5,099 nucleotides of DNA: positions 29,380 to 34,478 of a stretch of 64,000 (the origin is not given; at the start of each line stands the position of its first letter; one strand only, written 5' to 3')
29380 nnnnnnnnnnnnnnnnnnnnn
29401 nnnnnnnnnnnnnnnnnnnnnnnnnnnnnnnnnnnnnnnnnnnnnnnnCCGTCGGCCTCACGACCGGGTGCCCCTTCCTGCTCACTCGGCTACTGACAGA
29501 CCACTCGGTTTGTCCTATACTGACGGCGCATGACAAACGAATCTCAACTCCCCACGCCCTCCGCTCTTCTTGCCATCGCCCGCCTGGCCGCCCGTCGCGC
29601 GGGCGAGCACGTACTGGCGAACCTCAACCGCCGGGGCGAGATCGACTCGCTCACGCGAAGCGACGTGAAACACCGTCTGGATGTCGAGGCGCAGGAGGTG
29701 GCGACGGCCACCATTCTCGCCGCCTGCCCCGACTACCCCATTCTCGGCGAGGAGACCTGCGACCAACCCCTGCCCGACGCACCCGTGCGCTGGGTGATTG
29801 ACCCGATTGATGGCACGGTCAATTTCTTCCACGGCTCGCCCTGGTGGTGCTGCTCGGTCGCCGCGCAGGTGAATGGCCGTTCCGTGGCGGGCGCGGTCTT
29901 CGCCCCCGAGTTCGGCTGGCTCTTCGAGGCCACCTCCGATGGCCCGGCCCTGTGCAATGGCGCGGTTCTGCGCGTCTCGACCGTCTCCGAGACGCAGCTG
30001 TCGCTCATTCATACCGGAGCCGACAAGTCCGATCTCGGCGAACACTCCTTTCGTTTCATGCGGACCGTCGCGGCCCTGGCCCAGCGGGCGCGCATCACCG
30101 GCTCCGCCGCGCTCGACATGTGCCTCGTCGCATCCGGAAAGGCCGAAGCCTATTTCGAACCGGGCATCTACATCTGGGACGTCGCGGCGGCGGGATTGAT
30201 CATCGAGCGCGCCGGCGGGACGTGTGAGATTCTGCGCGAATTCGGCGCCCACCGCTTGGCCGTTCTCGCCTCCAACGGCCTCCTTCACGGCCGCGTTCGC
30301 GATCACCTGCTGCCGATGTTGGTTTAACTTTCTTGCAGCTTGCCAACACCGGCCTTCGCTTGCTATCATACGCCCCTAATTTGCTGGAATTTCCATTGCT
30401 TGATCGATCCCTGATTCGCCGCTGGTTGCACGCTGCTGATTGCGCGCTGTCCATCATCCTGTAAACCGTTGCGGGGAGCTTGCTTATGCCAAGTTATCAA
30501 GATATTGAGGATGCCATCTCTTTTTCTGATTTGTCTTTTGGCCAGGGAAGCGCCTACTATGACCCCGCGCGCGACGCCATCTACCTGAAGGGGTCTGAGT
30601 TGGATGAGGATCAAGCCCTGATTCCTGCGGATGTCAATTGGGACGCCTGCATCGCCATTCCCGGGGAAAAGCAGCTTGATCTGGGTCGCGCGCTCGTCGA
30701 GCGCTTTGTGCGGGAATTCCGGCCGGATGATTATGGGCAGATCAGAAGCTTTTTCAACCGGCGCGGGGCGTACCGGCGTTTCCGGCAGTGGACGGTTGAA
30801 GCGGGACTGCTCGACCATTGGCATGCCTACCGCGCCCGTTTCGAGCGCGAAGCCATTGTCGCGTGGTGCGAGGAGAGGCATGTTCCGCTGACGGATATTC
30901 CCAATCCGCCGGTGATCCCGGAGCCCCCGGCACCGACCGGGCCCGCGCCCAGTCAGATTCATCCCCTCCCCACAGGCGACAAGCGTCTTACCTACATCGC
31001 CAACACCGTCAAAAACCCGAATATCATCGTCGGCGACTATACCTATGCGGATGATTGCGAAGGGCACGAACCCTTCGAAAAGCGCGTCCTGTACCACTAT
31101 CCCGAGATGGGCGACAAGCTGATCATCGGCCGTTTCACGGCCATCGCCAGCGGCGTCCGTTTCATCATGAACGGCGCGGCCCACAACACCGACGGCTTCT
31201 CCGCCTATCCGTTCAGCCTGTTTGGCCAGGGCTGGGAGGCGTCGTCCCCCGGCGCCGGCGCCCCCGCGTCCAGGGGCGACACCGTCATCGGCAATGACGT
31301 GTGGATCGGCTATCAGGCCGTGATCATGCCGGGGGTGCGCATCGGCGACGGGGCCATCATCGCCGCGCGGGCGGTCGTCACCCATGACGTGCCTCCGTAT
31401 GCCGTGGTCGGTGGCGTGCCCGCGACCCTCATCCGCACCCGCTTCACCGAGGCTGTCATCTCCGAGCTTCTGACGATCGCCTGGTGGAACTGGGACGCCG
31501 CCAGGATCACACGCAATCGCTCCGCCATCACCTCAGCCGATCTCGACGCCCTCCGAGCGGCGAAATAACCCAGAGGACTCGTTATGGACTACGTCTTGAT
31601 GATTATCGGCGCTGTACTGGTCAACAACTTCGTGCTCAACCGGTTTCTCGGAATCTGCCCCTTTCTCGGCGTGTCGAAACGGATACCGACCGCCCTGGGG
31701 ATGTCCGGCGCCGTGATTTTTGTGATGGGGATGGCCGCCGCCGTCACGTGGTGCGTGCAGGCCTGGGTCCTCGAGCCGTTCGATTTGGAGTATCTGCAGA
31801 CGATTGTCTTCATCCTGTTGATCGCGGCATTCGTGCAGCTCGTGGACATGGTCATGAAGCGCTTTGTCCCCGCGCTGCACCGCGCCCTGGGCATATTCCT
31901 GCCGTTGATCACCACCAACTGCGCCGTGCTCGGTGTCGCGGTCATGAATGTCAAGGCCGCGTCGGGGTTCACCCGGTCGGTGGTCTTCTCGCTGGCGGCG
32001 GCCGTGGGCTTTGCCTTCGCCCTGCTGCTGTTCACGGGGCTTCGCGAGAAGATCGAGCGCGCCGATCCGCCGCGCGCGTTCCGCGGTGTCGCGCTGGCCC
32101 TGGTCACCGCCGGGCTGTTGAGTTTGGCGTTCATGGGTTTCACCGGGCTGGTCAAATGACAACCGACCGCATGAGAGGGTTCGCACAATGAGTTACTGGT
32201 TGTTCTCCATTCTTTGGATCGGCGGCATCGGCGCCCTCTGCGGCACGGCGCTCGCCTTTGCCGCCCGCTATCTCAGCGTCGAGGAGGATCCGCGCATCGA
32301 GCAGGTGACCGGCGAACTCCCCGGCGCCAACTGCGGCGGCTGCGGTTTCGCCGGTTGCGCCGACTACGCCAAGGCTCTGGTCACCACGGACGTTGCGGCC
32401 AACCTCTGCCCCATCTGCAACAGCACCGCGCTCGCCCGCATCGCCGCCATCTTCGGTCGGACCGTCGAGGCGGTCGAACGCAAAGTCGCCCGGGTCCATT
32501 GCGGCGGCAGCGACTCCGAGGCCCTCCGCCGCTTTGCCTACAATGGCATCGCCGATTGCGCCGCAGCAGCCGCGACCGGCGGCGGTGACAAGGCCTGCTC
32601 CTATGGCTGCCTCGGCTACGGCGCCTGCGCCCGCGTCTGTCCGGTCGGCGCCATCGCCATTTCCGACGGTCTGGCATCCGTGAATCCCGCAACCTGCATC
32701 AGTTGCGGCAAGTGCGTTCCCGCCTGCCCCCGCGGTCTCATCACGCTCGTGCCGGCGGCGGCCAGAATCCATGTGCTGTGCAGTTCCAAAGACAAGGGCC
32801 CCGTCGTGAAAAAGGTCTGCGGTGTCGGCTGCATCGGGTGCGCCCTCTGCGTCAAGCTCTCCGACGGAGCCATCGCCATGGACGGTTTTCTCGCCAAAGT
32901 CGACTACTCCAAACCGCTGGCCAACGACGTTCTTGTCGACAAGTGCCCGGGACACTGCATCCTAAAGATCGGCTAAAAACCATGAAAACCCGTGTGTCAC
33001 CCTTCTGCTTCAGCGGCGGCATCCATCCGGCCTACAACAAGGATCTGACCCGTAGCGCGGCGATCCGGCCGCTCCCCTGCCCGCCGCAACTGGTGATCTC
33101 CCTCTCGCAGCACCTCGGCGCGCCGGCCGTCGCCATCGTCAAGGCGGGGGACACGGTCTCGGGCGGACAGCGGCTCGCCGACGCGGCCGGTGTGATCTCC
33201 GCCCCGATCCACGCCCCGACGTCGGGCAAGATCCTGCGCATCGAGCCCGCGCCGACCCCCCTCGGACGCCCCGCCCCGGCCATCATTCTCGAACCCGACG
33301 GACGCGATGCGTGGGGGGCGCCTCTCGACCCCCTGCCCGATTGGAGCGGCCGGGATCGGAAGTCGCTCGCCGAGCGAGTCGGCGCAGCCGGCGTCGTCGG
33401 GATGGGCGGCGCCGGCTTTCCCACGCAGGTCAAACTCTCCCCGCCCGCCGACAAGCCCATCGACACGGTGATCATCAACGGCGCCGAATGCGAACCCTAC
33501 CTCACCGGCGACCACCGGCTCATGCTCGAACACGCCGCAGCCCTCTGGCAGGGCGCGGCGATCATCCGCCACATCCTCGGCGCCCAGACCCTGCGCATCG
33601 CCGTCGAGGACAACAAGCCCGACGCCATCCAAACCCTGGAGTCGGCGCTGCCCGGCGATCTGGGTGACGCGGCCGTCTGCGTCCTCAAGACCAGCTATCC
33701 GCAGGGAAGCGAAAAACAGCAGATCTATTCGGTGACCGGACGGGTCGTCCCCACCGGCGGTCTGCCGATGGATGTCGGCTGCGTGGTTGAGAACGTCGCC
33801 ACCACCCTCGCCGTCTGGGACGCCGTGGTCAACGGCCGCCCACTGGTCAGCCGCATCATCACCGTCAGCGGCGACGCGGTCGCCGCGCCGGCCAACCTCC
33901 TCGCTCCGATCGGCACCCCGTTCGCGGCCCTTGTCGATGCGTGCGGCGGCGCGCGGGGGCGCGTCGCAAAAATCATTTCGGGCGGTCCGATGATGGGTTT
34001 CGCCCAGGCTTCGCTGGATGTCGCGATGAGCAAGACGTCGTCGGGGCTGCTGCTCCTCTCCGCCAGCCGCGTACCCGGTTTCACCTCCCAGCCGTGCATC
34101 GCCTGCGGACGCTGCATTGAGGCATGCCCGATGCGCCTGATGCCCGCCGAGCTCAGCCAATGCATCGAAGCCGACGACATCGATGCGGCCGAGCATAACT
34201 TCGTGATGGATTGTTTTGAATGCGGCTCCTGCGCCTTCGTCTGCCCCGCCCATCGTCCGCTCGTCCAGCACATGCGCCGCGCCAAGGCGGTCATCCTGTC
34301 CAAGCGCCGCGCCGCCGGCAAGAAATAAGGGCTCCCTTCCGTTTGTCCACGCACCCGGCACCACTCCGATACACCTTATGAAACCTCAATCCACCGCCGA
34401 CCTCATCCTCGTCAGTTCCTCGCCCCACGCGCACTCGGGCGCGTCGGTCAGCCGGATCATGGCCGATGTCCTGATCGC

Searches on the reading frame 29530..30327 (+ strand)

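Call 39: search_protein_families(library=pfam, proteins=[window:29530-30327:+], max_evalue=0.0001)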
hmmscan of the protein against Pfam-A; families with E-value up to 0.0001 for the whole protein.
window:29530-30327:+ (265 aa): 1 family
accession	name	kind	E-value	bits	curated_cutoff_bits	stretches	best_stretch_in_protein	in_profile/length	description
PF00459.30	Inositol_P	-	1.1e-45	156.7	27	1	12-232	4-235/271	Inositol monophosphatase family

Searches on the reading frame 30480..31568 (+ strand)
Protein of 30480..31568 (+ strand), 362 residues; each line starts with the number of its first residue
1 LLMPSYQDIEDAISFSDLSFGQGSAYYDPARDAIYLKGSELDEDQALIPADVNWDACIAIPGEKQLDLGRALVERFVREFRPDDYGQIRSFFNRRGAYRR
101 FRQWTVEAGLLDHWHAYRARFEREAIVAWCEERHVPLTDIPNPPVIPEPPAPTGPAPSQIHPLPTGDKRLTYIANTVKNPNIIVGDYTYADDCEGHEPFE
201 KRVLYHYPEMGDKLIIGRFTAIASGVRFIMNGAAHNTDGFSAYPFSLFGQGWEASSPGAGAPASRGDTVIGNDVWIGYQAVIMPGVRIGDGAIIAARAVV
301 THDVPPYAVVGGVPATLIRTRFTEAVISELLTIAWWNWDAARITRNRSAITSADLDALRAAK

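Call 39: search_protein_families(library=pfam, proteins=[window:30480-31568:+], max_evalue=0.0001)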
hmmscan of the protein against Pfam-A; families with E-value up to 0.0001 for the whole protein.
window:30480-31568:+ (362 aa): 2 families
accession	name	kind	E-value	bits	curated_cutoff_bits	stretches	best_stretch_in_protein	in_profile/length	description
PF00132.30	Hexapep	-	6.3e-12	45.1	27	1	267-302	1-36/36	Bacterial transferase hexapeptide (six repeats)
PF14602.12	Hexapep_2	-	2.1e-05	24.6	27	1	268-301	2-33/34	Hexapeptide repeat of succinyl-transferase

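Call 92: search_solved_structures(query=window:30480-31568:+, max_evalue=0.00001)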
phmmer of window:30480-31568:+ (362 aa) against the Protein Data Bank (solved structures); distinct sequences matched with E-value up to 0.00001: 34.
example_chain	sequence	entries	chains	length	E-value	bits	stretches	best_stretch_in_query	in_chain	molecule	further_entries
4hur_A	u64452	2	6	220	1.6e-62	214.9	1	154-359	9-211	Virginiamycin A acetyltransferase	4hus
4myo_A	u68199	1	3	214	1.8e-62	214.7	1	154-359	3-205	Virginiamycin A acetyltransferase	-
6x3j_A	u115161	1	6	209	1.9e-62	214.6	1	154-359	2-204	Virginiamycin A acetyltransferase,VatA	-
6x3c_A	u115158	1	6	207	2e-62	214.6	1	154-359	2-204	Virginiamycin A acetyltransferase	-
1khr_A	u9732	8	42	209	1.7e-58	201.6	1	154-349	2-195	STREPTOGRAMIN A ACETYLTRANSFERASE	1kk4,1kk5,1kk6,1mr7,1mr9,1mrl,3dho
7hzv_A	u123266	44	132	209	1.9e-58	201.5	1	154-349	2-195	Streptogramin A acetyltransferase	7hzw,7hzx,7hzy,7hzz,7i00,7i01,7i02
8j40_A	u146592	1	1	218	5.8e-44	153.8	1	173-354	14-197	CatB8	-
6mfk_A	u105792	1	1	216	7e-44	153.6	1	173-358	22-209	Chloramphenicol acetyltransferase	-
3eev_A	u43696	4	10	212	4.8e-43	150.8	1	176-358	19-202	Chloramphenicol acetyltransferase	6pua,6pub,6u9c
1xat_A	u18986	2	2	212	2.8e-41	145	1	173-358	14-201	XENOBIOTIC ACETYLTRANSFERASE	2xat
6pu9_A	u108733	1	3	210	5.9e-40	140.6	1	175-358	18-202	Acetyltransferase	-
5ux9_A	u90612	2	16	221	3.3e-37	131.6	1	175-357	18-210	Chloramphenicol acetyltransferase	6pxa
7uuo_A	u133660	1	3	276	1.4e-18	70.3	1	263-355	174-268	Aminocyclitol acetyltransferase ApmA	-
7jm1_A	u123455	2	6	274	1.5e-18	70.2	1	263-355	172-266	Aminocyclitol acetyltransferase ApmA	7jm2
7jm0_A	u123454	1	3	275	1.5e-18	70.2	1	264-355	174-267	Aminocyclitol acetyltransferase ApmA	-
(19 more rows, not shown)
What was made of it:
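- Tried and rejected: It is a Vat-type acetyltransferase (call 92).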

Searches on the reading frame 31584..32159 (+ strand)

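Call 39: search_protein_families(library=pfam, proteins=[window:31584-32159:+], max_evalue=0.0001)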
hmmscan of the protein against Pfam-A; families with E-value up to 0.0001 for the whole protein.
window:31584-32159:+ (191 aa): 1 family
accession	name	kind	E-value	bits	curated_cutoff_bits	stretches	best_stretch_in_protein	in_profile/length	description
PF02508.19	Rnf-Nqr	-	2e-57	194.5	23.8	1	4-189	2-173/174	Rnf-Nqr subunit, membrane protein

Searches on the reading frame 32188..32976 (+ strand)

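Call 39: search_protein_families(library=pfam, proteins=[window:32188-32976:+], max_evalue=0.0001)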
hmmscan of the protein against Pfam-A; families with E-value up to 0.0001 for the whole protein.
window:32188-32976:+ (262 aa): 7 families
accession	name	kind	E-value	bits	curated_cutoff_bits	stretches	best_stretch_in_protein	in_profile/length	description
PF04060.18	FeS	-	5e-11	42.6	23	1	44-75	1-32/33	Putative Fe-S cluster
PF13187.11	Fer4_9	-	6.7e-07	29.7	27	1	141-184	2-51/52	4Fe-4S dicluster domain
PF00037.32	Fer4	-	7.5e-07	29.2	21.1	1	164-186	2-24/24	4Fe-4S binding domain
PF12837.12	Fer4_6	-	7.9e-06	26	25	1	164-185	3-24/24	4Fe-4S binding domain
PF13237.11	Fer4_10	-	1.1e-05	25.7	25.5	1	141-181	9-53/53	4Fe-4S dicluster domain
PF25160.1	LdpA_Fe-S-bd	-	5.5e-05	23.3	27.6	1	147-187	9-45/49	LdpA Fe-S cluster-binding domain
PF12838.12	Fer4_7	-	7.5e-05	23.6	27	1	169-223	1-46/52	4Fe-4S dicluster domain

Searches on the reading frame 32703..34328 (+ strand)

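Call 39: search_protein_families(library=pfam, proteins=[window:32703-34328:+], max_evalue=0.0001)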
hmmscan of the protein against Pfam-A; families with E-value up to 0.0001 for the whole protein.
window:32703-34328:+ (541 aa): 7 families
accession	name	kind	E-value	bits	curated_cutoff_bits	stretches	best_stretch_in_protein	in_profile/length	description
PF01512.22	Complex1_51K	-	3.3e-49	167.1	31.2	1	227-372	2-149/150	Nuo51 FMN-binding domain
PF13375.12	RnfC_N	-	1.1e-30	106.1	25.6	1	103-200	3-100/101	RnfC Barrel sandwich hybrid domain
PF10531.15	SLBB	-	2.8e-10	40.3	27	1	385-434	1-55/55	SLBB domain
PF13187.11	Fer4_9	-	2.8e-06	27.7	27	1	465-517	2-50/52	4Fe-4S dicluster domain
PF13237.11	Fer4_10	-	8.7e-06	26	25.5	1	462-515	6-53/53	4Fe-4S dicluster domain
PF12838.12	Fer4_7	-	1e-05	26.3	27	1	465-516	2-50/52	4Fe-4S dicluster domain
PF12797.12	Fer4_2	-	1.2e-05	25.4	24.5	0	463-476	8-21/22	4Fe-4S binding domain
